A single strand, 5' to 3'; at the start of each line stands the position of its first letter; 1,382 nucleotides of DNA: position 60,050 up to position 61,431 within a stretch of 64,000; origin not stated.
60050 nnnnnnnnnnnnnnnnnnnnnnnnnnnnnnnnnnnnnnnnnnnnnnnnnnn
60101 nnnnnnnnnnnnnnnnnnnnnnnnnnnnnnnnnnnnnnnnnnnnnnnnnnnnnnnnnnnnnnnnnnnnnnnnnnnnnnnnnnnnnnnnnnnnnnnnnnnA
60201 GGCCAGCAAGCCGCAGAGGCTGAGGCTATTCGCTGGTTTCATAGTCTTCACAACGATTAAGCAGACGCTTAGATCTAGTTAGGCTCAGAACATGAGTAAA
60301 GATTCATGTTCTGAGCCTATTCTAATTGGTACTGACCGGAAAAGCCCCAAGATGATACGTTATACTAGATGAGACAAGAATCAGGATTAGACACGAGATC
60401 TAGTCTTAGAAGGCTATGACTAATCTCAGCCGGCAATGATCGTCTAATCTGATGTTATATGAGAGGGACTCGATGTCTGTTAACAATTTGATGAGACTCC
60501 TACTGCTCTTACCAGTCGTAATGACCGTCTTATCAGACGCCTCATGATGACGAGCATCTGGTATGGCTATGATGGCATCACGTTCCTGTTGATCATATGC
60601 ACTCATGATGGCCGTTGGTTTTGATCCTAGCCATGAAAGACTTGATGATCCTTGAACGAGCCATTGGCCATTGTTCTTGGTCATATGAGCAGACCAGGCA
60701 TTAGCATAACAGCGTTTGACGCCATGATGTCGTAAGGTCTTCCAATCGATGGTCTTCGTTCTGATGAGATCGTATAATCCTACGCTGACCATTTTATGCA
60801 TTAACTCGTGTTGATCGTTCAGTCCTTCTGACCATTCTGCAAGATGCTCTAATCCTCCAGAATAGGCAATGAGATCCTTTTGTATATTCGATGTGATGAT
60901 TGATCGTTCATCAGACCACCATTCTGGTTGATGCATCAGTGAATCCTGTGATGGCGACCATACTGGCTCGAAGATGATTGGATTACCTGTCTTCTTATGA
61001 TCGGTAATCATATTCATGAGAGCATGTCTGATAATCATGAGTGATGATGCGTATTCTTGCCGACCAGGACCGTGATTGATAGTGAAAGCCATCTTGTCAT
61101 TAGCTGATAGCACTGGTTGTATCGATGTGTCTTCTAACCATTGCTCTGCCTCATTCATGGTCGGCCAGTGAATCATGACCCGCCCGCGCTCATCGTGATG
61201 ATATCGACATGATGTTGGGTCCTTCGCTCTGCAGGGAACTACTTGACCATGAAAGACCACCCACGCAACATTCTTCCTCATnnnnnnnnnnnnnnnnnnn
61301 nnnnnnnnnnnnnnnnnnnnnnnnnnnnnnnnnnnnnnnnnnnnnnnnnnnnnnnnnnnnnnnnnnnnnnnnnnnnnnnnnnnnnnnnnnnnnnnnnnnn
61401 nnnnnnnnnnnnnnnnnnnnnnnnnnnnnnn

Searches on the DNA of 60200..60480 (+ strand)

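Call 33: search_rna_families(source=window, start=60200, end=60480, threshold=evalue, max_evalue=10)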
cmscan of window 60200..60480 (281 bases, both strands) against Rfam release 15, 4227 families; matches with E-value up to 10: 3.
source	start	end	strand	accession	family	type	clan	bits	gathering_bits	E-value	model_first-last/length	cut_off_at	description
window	60286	60311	+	RF00180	REN-SRE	Cis-reg;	-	11.3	41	3.4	1-37/37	no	Renin stability regulatory element (REN-SRE)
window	60282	60317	-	RF01249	snR190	Gene; snRNA; snoRNA; CD-box;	CL00044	10.8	40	3.7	1-198/198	no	Small nucleolar RNA snR190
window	60280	60354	+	RF01794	sok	Gene; antitoxin;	-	10.1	59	6.2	1-157/157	no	sok antitoxin (CssrC)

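Call 89: search_dna_similar(query=window:60271-60401:+, collection=phages, mode=distant, max_evalue=1, max_rows=10)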
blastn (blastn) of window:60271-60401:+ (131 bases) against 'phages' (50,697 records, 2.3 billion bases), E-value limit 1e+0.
Records with a match: 41; places in all: 41; records where one place covers at least 80% of the query: 0.
Best place of each record, by identity: 90-95% 41.
By first word of the organism name: Listeria 41.
By host as written in the record: Listeria monocytogenes 36; - 2; Listeria monocytogenes FSL F6-367 1; Listeria monocytogenes MACK 1; Listeria ivanovii subsp. ivanovii BE308/15 1.
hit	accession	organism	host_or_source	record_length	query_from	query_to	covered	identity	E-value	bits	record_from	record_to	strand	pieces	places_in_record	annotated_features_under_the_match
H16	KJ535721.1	Listeria phage List-36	Listeria monocytogenes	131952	104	129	20%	92.3%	4e-1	39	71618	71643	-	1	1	hypothetical protein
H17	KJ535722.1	Listeria phage LMSP-25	Listeria monocytogenes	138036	104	129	20%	92.3%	4e-1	39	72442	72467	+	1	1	putative tail lysin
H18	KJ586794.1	Listeria phage LMTA-34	Listeria monocytogenes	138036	104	129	20%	92.3%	4e-1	39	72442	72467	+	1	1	hypothetical protein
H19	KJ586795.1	Listeria phage LMTA-94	Listeria monocytogenes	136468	104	129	20%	92.3%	4e-1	39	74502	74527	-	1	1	putative tail lysin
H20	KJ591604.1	Listeria phage LMTA-148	Listeria monocytogenes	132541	104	129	20%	92.3%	4e-1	39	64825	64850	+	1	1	putative tail lysin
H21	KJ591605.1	Listeria phage LMTA-57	Listeria monocytogenes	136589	104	129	20%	92.3%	4e-1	39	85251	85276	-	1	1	putative tail lysin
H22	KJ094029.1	Listeria phage LP-064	Listeria monocytogenes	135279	104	129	20%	92.3%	4e-1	39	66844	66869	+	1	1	putative tail lysin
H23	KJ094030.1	Listeria phage LP-083-2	Listeria monocytogenes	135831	104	129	20%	92.3%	4e-1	39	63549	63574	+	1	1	putative tail lysin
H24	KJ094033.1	Listeria phage LP-048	Listeria monocytogenes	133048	104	129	20%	92.3%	4e-1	39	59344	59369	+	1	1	putative tail lysin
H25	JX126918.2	Listeria phage LP-125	-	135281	104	129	20%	92.3%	4e-1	39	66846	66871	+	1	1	putative tail lysin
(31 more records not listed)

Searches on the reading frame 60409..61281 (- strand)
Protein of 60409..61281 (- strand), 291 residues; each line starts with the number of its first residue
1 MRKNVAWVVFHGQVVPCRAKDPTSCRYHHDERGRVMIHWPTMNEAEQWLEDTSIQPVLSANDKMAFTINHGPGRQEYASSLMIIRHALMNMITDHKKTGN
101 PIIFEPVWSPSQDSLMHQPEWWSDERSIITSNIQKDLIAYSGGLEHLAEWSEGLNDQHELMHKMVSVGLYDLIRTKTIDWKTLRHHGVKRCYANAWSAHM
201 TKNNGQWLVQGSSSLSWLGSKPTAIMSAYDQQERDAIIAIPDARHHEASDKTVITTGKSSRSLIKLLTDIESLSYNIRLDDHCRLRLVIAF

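Call 16: search_protein_families(library=pfam, proteins=[window:60409-61281:-], max_evalue=0.01)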
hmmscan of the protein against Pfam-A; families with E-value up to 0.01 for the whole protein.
window:60409-61281:- (291 aa): 0 families

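Call 17: search_protein_families(library=phrogs, proteins=[window:60409-61281:-], max_evalue=0.001)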
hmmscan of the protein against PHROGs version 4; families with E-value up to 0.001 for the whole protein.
window:60409-61281:- (291 aa): 0 families

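Call 74: find_encoding_contigs(protein=window:60409-61281:-, flank=10000, max_places=4)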
Protein window:60409-61281:- (291 aa): 1 contig read that carries it; 1 place shown.
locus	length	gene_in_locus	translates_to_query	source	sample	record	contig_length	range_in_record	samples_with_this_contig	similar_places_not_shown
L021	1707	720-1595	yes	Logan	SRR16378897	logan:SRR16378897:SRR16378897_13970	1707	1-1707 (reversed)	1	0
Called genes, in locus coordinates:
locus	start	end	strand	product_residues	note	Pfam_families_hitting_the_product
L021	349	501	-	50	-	-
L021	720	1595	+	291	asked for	-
